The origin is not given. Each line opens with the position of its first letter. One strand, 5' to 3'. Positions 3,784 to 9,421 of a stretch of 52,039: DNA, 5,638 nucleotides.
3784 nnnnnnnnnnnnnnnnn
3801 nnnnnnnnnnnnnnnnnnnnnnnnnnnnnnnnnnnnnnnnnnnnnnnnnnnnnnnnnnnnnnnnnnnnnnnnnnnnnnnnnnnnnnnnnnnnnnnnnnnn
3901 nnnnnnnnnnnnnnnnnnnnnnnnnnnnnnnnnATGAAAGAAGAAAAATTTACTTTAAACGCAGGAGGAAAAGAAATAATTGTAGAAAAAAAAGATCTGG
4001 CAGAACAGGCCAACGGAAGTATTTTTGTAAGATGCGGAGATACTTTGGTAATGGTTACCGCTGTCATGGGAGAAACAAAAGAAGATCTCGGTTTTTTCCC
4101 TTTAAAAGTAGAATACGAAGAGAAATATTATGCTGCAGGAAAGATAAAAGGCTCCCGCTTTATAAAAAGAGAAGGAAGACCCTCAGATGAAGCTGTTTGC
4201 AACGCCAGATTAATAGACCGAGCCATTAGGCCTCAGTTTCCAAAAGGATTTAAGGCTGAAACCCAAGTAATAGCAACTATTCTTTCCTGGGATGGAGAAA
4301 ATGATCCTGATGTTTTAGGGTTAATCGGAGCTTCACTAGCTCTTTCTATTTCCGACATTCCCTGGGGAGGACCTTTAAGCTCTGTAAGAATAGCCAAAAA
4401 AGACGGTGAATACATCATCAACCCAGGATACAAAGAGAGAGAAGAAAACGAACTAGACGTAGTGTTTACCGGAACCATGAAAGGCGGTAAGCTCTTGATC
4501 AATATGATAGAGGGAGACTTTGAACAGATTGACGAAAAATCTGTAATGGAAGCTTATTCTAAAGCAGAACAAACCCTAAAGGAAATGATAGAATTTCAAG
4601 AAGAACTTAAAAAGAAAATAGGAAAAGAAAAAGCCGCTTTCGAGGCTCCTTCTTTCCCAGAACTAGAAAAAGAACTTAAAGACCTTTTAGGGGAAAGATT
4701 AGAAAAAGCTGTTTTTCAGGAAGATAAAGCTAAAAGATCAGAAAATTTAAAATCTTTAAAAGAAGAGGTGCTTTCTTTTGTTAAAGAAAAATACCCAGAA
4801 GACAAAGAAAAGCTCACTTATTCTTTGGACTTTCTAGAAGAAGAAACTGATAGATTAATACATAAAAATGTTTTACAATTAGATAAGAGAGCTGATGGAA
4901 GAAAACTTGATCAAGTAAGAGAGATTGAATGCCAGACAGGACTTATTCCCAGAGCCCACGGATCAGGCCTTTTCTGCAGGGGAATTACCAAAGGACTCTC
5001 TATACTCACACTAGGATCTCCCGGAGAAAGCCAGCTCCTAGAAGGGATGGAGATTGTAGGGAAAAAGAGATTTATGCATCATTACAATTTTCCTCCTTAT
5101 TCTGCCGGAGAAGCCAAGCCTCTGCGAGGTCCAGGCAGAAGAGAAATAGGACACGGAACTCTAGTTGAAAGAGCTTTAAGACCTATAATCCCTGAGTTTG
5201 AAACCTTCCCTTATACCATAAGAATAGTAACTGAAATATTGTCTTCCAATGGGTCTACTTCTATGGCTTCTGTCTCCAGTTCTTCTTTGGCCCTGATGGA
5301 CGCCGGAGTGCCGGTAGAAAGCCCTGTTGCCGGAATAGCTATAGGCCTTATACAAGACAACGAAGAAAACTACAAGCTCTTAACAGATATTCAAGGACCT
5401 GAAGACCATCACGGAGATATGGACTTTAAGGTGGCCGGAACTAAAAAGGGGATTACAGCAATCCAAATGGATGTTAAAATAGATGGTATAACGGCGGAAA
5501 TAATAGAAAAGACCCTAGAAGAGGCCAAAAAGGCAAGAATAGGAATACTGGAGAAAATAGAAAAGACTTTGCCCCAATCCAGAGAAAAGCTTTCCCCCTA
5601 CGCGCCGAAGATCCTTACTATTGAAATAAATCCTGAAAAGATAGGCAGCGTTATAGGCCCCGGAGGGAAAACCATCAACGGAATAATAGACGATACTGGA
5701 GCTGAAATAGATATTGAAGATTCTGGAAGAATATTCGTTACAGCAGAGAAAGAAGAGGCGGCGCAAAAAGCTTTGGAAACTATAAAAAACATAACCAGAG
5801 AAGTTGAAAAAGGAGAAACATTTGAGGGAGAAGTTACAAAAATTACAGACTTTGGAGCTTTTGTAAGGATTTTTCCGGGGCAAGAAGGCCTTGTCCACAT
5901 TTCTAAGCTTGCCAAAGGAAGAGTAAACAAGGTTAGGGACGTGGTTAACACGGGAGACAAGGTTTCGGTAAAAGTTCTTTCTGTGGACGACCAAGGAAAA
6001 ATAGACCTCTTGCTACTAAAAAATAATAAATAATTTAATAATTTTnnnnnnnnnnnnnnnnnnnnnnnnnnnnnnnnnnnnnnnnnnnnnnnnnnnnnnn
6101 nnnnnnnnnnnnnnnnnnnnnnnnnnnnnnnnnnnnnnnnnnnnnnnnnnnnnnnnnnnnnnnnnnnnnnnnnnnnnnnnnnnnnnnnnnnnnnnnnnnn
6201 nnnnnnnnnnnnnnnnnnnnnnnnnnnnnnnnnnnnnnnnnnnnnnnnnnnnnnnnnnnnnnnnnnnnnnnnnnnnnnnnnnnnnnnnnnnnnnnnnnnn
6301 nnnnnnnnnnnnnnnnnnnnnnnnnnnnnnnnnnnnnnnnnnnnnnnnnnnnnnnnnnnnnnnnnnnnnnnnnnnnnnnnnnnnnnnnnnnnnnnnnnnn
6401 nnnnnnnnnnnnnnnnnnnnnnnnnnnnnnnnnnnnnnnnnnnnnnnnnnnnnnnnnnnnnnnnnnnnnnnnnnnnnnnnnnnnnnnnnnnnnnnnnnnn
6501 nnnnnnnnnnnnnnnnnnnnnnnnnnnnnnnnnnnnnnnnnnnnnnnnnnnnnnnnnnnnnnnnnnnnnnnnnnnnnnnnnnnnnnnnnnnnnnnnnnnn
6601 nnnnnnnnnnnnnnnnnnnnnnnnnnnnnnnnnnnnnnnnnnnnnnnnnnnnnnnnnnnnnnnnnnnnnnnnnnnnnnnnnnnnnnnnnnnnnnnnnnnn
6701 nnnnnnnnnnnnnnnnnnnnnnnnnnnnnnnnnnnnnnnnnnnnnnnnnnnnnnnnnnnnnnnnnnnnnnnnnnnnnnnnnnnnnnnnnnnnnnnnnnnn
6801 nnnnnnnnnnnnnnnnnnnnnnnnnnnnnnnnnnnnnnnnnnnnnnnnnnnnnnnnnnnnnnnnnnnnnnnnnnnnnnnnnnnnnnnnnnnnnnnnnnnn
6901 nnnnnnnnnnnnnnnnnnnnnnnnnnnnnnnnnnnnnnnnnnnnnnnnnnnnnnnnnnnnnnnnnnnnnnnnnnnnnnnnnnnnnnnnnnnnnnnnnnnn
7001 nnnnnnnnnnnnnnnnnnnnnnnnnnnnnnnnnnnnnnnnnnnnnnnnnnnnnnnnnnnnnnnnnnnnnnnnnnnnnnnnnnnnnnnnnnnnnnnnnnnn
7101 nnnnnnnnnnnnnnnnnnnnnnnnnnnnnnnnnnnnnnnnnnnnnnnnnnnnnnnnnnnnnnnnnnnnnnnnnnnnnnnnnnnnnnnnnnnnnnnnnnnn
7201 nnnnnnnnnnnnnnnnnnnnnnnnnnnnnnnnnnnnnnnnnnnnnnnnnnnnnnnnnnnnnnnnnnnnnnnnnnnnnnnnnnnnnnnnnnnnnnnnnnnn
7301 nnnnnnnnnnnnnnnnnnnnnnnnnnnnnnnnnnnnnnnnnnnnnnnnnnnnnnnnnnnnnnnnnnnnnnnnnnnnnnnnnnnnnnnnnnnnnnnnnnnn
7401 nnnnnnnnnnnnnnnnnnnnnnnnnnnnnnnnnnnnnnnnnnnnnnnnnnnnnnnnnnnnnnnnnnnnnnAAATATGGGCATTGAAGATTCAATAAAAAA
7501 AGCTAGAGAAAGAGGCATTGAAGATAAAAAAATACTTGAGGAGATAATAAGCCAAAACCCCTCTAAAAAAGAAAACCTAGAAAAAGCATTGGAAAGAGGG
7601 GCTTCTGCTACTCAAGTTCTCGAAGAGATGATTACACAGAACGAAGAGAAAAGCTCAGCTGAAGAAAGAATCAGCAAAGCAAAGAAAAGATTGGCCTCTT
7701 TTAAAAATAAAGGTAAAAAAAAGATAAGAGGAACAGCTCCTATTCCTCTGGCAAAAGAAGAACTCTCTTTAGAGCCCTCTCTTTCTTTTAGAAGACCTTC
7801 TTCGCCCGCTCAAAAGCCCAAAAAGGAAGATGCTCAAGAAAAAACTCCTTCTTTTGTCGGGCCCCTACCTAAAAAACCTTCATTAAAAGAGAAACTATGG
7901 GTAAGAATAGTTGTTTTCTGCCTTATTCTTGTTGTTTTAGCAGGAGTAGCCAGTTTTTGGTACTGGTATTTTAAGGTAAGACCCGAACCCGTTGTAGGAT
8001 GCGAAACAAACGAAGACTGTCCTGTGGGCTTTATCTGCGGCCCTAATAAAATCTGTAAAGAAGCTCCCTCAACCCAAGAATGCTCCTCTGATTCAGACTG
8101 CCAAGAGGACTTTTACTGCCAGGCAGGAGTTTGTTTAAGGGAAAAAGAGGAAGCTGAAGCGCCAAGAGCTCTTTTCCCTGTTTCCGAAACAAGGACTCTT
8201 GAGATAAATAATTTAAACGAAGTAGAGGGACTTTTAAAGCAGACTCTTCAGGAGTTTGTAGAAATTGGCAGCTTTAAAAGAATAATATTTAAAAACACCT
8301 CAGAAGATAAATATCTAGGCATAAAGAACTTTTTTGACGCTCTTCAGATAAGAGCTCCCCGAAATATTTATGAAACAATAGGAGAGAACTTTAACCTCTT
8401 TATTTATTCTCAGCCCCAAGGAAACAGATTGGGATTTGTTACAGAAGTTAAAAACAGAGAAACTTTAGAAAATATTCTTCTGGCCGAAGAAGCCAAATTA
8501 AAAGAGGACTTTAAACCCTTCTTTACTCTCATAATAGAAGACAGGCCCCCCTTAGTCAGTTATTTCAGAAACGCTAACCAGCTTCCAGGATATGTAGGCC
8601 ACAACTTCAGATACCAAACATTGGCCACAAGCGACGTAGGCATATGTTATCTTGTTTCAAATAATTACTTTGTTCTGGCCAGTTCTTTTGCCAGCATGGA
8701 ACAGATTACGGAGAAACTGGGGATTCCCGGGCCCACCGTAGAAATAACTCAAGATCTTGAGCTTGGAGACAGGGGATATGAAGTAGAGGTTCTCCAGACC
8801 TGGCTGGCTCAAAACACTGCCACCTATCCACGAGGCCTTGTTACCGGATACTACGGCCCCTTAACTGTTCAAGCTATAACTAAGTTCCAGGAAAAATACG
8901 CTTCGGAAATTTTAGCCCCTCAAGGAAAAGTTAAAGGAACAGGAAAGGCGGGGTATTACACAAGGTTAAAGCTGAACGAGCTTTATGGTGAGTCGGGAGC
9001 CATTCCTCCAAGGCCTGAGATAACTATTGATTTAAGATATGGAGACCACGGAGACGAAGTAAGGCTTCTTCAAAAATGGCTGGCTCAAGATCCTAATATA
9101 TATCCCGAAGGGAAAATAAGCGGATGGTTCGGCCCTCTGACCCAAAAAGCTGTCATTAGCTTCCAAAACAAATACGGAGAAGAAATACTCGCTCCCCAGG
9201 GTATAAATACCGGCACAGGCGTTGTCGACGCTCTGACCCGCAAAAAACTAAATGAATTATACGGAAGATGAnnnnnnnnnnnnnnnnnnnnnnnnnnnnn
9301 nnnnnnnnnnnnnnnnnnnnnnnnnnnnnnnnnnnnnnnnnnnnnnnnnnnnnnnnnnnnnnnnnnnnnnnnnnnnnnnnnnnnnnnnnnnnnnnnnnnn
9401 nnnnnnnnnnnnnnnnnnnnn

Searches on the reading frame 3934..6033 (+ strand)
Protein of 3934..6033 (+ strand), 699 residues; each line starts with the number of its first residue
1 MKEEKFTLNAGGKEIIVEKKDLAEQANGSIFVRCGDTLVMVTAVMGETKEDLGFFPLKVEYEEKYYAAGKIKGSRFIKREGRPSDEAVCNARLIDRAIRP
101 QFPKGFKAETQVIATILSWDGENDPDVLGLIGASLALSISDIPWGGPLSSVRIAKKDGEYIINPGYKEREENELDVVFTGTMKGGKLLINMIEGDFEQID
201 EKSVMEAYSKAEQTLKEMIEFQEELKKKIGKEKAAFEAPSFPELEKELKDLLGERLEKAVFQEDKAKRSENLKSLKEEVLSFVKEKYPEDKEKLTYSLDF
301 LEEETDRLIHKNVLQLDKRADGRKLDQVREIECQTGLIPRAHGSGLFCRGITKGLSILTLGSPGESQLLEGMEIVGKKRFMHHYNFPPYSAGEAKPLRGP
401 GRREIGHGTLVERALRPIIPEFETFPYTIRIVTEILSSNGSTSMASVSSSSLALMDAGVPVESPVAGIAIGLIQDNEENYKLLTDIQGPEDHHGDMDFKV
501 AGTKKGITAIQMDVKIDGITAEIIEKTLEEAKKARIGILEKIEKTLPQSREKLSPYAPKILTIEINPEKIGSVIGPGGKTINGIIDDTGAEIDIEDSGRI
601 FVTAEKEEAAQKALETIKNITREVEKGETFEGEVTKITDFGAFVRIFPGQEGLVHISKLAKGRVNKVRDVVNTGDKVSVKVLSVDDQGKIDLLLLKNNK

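Call 30: search_protein_families(library=pfam, proteins=[window:3934-6033:+], max_evalue=0.001)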
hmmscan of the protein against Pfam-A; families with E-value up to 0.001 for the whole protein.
window:3934-6033:+ (699 aa): 5 families
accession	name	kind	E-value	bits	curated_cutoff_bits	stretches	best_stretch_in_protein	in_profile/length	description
PF01138.27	RNase_PH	-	1.3e-53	181.3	25.5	2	14-143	4-130/130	3' exoribonuclease family, domain 1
PF00575.29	S1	-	2.6e-19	69.8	22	1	624-692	2-71/74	S1 RNA binding domain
PF03725.20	RNase_PH_C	-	4.8e-15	55.7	20.8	2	464-534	2-67/67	3' exoribonuclease family, domain 2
PF00013.35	KH_1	-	6.9e-12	45.4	21.5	1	561-618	2-65/66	KH domain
PF03726.19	PNPase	-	1.2e-05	26.2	24.6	1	243-324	1-81/81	Polyribonucleotide nucleotidyltransferase, RNA binding domain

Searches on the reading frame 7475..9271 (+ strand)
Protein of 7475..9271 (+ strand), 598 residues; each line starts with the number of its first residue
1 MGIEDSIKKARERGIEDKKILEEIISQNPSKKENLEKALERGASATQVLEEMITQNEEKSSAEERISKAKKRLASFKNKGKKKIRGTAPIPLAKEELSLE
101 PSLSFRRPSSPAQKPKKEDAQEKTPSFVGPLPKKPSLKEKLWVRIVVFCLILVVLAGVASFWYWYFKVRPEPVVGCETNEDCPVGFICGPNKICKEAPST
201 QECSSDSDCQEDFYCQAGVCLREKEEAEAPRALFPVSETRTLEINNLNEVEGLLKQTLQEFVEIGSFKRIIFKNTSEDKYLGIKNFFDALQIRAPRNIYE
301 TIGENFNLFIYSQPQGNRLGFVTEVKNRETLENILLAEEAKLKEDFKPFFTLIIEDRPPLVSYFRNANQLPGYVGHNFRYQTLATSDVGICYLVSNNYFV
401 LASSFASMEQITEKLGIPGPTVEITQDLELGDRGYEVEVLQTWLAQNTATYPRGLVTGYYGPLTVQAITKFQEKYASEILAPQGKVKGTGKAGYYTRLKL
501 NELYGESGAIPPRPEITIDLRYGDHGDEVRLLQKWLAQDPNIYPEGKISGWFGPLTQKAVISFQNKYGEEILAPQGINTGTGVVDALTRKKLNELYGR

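Call 30: search_protein_families(library=pfam, proteins=[window:7475-9271:+], max_evalue=0.001)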
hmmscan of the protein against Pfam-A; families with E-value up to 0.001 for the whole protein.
window:7475-9271:+ (598 aa): 3 families
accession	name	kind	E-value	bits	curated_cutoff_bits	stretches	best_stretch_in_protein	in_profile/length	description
PF01471.23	PG_binding_1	-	2.5e-16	60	23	2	526-568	2-42/57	Putative peptidoglycan binding domain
PF23416.1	DUF7107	-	5.6e-06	27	24.6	1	176-221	2-47/48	Domain of unknown function (DUF7107)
PF09374.15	PG_binding_3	-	1.3e-05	25.8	24.6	0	529-573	3-43/76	Predicted Peptidoglycan domain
